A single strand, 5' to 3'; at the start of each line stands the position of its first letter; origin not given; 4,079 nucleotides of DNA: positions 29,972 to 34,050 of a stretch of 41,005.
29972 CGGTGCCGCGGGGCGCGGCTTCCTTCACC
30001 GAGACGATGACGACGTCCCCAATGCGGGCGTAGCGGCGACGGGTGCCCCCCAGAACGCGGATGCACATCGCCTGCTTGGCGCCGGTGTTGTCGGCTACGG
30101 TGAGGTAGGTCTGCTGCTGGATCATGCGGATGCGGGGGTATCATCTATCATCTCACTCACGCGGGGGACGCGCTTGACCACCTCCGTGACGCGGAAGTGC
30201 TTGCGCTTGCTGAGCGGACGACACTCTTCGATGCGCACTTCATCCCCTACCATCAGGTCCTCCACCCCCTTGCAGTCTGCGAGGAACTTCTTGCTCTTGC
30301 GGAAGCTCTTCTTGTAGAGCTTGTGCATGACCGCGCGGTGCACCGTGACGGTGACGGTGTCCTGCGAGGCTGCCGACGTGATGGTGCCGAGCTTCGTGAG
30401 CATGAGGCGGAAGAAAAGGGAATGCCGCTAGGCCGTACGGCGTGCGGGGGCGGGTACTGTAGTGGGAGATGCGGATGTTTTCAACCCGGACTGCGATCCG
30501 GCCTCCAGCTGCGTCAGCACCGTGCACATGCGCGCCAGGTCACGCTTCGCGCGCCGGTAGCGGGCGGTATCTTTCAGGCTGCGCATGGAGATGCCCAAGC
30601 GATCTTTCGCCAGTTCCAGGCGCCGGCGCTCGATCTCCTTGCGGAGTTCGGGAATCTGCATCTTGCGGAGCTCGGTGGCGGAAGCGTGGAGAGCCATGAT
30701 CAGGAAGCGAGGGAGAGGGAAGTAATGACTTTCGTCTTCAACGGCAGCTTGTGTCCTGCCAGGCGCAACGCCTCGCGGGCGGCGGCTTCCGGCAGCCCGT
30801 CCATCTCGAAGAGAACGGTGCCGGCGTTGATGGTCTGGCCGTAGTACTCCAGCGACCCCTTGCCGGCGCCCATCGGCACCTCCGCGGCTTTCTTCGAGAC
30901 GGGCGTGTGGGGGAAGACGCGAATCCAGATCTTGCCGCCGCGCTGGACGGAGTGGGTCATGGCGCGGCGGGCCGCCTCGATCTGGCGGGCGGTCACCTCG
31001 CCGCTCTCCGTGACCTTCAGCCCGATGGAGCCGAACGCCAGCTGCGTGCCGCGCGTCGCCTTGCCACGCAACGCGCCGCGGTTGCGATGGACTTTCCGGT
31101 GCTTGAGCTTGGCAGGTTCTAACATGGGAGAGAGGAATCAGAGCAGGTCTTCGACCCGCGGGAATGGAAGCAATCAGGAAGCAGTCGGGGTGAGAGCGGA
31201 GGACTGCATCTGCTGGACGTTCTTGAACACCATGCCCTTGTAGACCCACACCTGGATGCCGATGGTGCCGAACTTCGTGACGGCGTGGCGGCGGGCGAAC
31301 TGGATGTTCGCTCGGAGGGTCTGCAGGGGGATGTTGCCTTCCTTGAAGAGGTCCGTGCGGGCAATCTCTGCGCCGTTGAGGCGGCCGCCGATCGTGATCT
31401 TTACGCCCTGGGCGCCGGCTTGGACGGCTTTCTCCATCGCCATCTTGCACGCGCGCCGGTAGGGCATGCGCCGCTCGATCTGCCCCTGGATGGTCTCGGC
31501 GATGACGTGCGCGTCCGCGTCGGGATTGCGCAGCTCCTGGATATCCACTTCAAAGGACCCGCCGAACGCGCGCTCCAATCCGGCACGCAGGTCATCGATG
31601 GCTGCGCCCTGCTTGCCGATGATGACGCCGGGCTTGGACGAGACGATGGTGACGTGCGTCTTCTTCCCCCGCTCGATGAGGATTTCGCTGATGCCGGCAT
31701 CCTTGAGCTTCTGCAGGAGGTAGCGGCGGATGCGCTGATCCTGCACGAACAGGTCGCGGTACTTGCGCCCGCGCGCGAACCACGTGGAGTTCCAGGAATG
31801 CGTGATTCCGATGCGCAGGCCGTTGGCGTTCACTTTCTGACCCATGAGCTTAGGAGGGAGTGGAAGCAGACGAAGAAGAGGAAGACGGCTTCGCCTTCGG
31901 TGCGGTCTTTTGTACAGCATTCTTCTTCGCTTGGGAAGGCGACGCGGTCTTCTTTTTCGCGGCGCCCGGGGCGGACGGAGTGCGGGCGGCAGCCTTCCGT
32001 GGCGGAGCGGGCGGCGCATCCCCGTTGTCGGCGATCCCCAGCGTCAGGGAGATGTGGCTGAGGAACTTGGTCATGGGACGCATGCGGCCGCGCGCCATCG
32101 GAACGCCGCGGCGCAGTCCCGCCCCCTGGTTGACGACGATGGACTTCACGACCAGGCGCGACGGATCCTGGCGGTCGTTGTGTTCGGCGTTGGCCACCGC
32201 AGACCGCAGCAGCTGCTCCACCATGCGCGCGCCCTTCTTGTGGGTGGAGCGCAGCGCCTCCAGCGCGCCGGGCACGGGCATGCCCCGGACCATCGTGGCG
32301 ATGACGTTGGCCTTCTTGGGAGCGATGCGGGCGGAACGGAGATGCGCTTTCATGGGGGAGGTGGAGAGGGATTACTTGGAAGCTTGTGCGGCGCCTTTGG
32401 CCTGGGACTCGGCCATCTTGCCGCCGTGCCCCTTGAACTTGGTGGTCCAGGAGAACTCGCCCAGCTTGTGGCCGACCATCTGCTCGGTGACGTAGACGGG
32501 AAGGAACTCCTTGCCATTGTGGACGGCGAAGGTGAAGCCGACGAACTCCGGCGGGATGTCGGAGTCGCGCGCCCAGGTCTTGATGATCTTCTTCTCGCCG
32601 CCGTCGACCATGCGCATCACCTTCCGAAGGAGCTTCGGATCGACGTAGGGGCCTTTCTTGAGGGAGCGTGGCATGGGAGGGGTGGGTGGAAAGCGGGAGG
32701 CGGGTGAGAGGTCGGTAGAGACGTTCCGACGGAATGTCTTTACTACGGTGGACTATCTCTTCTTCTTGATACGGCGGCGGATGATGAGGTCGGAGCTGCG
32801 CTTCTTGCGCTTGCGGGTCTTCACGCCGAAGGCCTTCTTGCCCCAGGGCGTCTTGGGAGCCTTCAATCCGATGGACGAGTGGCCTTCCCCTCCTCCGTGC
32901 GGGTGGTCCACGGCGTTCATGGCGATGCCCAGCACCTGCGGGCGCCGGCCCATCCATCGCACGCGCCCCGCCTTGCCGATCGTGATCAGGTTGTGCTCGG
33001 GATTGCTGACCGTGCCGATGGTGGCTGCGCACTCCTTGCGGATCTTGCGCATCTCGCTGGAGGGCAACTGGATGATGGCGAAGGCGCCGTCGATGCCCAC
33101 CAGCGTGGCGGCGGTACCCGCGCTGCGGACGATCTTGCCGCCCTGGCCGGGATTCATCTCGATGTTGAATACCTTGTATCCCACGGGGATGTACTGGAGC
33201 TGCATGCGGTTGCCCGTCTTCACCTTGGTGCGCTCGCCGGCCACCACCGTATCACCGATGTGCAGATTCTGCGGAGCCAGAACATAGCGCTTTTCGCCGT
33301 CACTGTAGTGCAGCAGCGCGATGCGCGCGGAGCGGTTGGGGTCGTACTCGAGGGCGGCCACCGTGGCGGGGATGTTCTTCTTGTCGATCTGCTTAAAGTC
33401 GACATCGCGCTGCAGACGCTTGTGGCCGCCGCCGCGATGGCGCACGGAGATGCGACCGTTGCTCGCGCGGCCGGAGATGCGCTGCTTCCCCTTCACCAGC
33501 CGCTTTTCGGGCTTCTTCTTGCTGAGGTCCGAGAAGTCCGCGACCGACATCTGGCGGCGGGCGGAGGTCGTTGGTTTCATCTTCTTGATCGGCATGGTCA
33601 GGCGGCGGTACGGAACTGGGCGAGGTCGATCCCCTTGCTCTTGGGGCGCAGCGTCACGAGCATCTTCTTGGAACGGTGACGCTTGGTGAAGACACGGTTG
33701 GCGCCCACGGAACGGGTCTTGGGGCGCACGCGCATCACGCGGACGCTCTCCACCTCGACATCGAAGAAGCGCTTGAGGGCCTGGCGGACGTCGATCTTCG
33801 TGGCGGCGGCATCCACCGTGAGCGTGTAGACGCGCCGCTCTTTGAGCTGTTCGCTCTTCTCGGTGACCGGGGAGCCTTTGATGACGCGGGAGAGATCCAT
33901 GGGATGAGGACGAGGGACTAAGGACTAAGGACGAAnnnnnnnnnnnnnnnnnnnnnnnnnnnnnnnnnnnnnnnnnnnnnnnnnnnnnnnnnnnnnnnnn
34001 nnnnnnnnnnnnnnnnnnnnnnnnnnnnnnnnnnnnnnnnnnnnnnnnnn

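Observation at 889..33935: Window-wide system of heptanucleotide tandem arrays filling intercistronic spacers (STRR-like)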

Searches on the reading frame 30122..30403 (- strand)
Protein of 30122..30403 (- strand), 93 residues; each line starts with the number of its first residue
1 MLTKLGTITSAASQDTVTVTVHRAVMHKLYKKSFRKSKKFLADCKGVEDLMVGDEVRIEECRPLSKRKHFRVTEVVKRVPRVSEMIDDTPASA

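Call 27: search_protein_families(library=ncbifam, proteins=[window:30122-30403:-], max_evalue=0.00001)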
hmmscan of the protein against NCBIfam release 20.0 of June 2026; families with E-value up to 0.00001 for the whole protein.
window:30122-30403:- (93 aa): 4 families
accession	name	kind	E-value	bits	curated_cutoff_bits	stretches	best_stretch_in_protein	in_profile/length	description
TIGR03635.1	uS17_bact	equivalog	4e-21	74.8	88.7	1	4-72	4-71/72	30S ribosomal protein S17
NF004123.1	PRK05610.1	equivalog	6.5e-21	74.2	74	1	4-72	4-71/72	30S ribosomal protein S17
NF006345.0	PRK08572.1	equivalog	2.7e-12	46.5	120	1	6-78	36-108/111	30S ribosomal protein S17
TIGR03630.1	uS17_arch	equivalog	6.4e-10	39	105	1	6-75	32-101/102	30S ribosomal protein S17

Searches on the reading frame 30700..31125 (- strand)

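Call 27: search_protein_families(library=ncbifam, proteins=[window:30700-31125:-], max_evalue=0.00001)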
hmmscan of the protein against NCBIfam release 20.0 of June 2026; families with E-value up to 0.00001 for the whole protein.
window:30700-31125:- (141 aa): 1 family
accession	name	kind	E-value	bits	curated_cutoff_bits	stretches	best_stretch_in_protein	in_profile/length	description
TIGR01164.1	rplP_bact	equivalog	7.2e-46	155.4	76.85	1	2-128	1-125/126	50S ribosomal protein L16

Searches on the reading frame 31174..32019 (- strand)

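Call 27: search_protein_families(library=ncbifam, proteins=[window:31174-32019:-], max_evalue=0.00001)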
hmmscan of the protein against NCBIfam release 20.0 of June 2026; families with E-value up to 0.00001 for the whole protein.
window:31174-32019:- (281 aa): 3 families
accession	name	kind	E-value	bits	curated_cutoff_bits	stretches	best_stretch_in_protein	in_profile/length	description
TIGR01009.1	rpsC_bact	equivalog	2.4e-73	246.4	114.5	1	59-266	1-210/212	30S ribosomal protein S3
NF003219.0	PRK04191.1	equivalog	4.2e-32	111.3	147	1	93-262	13-185/229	30S ribosomal protein S3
TIGR01008.1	uS3_euk_arch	equivalog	1.4e-28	100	150.25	1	92-261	10-182/195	30S ribosomal protein S3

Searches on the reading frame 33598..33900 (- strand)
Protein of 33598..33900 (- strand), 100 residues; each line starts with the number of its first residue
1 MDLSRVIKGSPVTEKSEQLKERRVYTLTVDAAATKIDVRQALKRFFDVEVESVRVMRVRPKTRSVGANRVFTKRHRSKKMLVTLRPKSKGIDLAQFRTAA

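Call 27: search_protein_families(library=ncbifam, proteins=[window:33598-33900:-], max_evalue=0.00001)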
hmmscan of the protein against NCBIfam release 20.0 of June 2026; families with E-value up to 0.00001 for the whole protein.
window:33598-33900:- (100 aa): 17 families
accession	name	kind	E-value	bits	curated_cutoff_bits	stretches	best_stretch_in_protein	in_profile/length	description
NF004363.0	PRK05738.2-4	equivalog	1.4e-19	70.5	81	1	2-94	3-93/96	50S ribosomal protein L23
NF008919.0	PRK12280.1-3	equivalog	2.2e-17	63.7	150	1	1-88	1-86/157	50S ribosomal protein L23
NF004366.0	PRK05738.3-2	equivalog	5.1e-17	62.1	111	1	4-86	5-86/96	50S ribosomal protein L23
NF004359.0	PRK05738.1-3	equivalog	1.8e-15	56.9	94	1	3-94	6-95/99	50S ribosomal protein L23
NF004361.0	PRK05738.2-1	equivalog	1.8e-14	53.8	144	1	1-94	1-93/98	50S ribosomal protein L23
NF004368.0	PRK05738.3-4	equivalog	1.2e-12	47.7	122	1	3-89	9-93/100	50S ribosomal protein L23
NF004364.0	PRK05738.2-5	equivalog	7.9e-12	45.6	117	1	10-93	15-95/101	50S ribosomal protein L23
NF004370.0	PRK05738.3-6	equivalog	1.8e-11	44.1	103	1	3-89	4-88/96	50S ribosomal protein L23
NF004358.0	PRK05738.1-1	equivalog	3.8e-11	43.2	134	1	4-86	8-89/100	50S ribosomal protein L23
NF008918.0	PRK12280.1-1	equivalog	4.4e-11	42.8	320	1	1-87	1-85/167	50S ribosomal protein L23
NF004365.0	PRK05738.3-1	equivalog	2.6e-10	40.5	166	1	3-85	9-89/100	50S ribosomal protein L23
NF004360.0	PRK05738.1-5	equivalog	1.4e-09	37.9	118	1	6-93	11-95/99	50S ribosomal protein L23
NF011118.0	PRK14548.1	equivalog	1.7e-08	34.7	82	1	5-56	3-55/84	50S ribosomal protein L23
NF004362.0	PRK05738.2-2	equivalog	9.4e-07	29.1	101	1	12-85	12-83/93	50S ribosomal protein L23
NF004367.0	PRK05738.3-3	equivalog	1e-06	29.2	154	1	1-84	1-84/106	50S ribosomal protein L23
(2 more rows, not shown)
